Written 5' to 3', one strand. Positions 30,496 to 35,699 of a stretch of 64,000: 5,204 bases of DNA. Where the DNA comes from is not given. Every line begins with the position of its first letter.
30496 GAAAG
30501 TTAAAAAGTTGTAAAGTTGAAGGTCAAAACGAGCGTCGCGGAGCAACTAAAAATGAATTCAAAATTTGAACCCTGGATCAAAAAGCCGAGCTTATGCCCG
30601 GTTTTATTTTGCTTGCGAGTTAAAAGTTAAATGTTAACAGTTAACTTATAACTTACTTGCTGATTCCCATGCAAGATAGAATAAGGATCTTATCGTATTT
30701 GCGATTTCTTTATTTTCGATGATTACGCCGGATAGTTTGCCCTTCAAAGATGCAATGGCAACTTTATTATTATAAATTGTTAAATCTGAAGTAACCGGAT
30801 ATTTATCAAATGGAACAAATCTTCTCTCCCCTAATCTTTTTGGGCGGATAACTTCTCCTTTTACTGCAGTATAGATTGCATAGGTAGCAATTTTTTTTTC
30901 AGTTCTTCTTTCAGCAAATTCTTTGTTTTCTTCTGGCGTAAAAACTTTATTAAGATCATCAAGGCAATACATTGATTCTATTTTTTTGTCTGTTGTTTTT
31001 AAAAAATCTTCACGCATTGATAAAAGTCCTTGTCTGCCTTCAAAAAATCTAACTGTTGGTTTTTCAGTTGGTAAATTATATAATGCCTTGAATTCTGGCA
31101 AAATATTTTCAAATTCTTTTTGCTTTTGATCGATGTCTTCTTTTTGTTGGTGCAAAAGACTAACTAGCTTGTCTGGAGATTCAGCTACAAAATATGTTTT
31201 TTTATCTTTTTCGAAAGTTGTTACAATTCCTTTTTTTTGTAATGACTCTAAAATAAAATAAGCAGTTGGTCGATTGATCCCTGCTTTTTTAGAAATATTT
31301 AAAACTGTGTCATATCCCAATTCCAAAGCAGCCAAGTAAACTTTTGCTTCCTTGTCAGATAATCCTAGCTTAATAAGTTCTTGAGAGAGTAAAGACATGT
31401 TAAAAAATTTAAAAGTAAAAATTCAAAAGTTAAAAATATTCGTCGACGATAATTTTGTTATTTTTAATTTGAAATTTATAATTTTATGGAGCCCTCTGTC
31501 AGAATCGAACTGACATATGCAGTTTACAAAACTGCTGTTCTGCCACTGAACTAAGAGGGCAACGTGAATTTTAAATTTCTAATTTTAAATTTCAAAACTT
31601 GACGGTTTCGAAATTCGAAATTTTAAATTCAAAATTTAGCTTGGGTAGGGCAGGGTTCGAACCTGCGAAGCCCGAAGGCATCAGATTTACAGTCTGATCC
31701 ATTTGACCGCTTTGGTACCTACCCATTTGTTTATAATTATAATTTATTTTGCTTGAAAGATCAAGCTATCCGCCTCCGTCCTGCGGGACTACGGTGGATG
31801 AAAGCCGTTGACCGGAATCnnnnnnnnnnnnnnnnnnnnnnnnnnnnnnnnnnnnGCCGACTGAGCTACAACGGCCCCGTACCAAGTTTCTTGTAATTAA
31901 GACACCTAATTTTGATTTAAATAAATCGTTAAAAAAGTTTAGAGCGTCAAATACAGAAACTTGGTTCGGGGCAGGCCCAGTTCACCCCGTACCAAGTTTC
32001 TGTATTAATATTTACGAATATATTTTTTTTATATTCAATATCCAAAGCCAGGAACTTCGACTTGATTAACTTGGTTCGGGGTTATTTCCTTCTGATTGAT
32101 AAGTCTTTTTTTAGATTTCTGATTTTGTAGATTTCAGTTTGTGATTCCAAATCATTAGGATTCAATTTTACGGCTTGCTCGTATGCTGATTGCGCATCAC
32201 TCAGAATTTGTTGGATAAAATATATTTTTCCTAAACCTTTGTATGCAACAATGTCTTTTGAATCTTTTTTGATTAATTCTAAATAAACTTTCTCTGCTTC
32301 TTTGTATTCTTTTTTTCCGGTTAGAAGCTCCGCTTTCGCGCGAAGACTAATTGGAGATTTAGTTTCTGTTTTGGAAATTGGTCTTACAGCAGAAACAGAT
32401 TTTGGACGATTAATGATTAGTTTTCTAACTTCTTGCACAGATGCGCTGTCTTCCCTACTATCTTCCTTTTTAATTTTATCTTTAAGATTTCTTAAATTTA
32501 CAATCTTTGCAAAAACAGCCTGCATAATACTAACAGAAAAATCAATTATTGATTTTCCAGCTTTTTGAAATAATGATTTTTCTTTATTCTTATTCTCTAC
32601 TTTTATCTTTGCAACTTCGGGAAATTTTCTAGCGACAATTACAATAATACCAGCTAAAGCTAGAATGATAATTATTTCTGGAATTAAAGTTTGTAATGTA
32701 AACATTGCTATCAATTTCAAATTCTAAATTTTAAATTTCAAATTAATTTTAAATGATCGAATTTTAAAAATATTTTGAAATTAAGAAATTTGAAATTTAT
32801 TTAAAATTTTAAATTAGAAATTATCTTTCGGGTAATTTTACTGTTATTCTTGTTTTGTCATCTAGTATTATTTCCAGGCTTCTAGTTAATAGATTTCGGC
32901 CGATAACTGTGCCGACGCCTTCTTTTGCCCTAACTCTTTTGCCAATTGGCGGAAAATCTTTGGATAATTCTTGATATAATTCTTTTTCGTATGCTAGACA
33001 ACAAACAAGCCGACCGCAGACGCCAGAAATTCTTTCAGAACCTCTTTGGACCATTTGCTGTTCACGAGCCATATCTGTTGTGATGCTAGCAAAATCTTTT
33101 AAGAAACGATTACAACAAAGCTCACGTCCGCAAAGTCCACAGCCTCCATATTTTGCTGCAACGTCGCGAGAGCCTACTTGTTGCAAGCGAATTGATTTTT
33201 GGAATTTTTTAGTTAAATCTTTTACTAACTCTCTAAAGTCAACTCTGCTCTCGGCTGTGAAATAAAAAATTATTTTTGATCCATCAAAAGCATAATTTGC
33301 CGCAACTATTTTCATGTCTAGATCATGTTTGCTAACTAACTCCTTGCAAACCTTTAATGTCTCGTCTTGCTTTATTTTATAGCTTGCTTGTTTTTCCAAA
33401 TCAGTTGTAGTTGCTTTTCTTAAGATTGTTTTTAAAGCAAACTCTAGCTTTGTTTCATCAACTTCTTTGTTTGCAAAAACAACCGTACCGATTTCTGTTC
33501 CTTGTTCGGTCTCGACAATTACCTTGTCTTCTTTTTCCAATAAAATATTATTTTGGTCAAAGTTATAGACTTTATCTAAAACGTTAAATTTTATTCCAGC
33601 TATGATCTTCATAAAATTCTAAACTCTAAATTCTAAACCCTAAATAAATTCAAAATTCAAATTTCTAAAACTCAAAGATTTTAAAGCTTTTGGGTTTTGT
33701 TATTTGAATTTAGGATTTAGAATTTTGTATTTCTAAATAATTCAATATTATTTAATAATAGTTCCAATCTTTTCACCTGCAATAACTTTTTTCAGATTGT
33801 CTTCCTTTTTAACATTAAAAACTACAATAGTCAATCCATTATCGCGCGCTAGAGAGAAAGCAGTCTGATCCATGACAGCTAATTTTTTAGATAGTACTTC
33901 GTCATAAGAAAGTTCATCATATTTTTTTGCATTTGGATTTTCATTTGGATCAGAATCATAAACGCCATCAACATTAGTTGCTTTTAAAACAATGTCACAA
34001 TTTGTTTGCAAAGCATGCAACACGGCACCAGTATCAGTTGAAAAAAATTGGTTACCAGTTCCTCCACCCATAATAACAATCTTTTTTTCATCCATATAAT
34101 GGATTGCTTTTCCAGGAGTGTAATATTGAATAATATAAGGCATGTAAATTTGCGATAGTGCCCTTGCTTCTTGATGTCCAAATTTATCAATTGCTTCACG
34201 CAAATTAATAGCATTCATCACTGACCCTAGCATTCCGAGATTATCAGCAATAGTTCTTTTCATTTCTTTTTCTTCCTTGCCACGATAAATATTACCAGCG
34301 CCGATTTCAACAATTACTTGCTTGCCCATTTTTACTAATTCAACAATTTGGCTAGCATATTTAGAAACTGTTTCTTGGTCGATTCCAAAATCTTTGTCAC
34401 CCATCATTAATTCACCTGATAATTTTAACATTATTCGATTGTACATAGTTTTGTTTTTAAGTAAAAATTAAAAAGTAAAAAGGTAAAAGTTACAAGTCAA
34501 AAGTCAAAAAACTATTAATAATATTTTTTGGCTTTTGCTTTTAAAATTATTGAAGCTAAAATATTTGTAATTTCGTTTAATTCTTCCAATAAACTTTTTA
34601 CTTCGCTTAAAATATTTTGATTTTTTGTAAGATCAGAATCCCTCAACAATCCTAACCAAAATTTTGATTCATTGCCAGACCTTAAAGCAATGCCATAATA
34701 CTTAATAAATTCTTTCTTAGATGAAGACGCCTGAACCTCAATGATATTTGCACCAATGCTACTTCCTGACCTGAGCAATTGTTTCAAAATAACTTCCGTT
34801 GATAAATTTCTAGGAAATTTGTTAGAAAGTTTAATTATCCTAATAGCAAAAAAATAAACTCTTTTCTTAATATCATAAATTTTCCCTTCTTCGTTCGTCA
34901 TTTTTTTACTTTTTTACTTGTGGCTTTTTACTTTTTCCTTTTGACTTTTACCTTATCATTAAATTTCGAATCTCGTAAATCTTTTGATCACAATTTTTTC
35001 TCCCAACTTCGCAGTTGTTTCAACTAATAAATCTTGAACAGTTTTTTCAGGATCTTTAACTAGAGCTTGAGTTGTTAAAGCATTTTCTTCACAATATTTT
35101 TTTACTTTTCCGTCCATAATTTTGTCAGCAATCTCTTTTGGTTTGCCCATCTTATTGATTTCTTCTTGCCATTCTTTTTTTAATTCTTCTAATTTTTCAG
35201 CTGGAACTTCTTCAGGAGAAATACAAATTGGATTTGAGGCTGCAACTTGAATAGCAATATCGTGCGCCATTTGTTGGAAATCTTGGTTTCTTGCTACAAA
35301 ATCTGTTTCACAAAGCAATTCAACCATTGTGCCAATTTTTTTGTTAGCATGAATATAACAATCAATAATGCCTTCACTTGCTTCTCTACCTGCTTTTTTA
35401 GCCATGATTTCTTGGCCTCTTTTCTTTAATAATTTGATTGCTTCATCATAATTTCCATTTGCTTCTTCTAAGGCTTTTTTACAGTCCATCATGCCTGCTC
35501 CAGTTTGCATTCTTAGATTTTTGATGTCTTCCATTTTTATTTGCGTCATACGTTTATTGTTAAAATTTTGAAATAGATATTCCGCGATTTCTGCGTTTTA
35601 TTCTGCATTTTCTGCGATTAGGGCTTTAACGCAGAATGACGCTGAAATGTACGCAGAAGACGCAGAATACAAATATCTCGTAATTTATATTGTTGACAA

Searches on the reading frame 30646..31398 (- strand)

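Call 39: search_protein_families(library=pfam, proteins=[window:30646-31398:-], max_evalue=0.0001)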
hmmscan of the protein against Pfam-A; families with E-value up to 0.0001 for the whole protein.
window:30646-31398:- (250 aa): 1 family
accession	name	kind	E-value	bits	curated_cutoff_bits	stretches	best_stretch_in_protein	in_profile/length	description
PF01978.25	TrmB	-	2.6e-15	56.4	25.6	1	10-71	3-64/68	Sugar-specific transcriptional regulator TrmB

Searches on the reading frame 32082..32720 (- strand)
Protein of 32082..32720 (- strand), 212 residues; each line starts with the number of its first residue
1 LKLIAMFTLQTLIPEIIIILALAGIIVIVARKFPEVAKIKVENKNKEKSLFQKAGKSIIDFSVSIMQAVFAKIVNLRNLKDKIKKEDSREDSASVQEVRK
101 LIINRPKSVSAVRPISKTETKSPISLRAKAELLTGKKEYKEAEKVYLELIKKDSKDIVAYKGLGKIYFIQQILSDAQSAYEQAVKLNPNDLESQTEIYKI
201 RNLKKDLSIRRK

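Call 39: search_protein_families(library=pfam, proteins=[window:32082-32720:-], max_evalue=0.0001)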
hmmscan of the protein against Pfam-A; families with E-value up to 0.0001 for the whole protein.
window:32082-32720:- (212 aa): 5 families
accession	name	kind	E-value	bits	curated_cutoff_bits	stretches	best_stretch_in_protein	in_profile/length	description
PF07719.23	TPR_2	-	2.4e-09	37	27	1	159-190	3-34/34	Tetratricopeptide repeat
PF00515.34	TPR_1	-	9.4e-08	32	27.8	1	158-190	2-34/34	Tetratricopeptide repeat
PF23914.1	TPR_CcmH_CycH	-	3.4e-06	27.4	42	0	151-196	44-89/158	Cytochrome c-type biogenesis protein H TPR domain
PF13428.12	TPR_14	-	1.2e-05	25.9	23.5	0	126-166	4-44/44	Tetratricopeptide repeat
PF13414.12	TPR_11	-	1.2e-05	25.4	26.8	0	136-168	7-39/42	TPR repeat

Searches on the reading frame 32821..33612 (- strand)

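Call 39: search_protein_families(library=pfam, proteins=[window:32821-33612:-], max_evalue=0.0001)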
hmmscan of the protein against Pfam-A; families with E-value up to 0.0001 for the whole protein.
window:32821-33612:- (263 aa): 1 family
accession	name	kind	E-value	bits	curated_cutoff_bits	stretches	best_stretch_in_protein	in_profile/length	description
PF04468.17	PSP1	-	8.1e-30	103.4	27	1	61-146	1-86/86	PSP1 C-terminal conserved region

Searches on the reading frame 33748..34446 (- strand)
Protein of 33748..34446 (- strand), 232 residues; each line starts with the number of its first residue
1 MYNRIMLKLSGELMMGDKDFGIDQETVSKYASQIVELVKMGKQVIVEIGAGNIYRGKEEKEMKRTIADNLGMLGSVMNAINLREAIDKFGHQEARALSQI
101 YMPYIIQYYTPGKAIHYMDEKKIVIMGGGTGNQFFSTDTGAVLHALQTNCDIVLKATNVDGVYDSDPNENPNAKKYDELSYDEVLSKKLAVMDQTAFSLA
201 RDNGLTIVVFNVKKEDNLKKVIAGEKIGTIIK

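Call 39: search_protein_families(library=pfam, proteins=[window:33748-34446:-], max_evalue=0.0001)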
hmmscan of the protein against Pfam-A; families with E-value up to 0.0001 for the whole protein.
window:33748-34446:- (232 aa): 1 family
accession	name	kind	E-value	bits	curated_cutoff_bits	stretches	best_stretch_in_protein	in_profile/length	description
PF00696.33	AA_kinase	-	1.5e-30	107.1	24.9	1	4-211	2-234/234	Amino acid kinase family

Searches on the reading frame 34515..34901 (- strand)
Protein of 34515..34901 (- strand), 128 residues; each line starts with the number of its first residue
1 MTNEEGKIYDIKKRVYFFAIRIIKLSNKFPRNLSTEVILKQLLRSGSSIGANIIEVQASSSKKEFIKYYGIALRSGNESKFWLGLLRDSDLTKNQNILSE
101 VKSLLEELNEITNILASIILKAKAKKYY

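Call 69: search_protein_families(library=pfam, proteins=[window:34515-34901:-], max_evalue=0.0001)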
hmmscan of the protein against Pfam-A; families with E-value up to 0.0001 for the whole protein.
window:34515-34901:- (128 aa): 1 family
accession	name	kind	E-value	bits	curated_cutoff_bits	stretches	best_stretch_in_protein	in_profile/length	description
PF05635.17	23S_rRNA_IVP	-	9.3e-19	68.1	33.8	1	10-115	4-104/106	23S rRNA-intervening sequence protein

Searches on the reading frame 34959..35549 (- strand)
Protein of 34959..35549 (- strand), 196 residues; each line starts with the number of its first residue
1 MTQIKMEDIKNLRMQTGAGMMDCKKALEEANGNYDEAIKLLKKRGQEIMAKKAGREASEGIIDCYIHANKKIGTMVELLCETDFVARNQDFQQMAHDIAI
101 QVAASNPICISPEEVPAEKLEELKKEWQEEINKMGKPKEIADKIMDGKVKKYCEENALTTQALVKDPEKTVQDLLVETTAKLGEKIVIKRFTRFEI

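Call 69: search_protein_families(library=pfam, proteins=[window:34959-35549:-], max_evalue=0.0001)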
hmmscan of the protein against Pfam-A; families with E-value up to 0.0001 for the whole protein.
window:34959-35549:- (196 aa): 1 family
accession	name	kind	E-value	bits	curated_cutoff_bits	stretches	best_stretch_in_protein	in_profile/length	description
PF00889.24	EF_TS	-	5.1e-32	111.6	27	1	35-196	54-202/204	Elongation factor TS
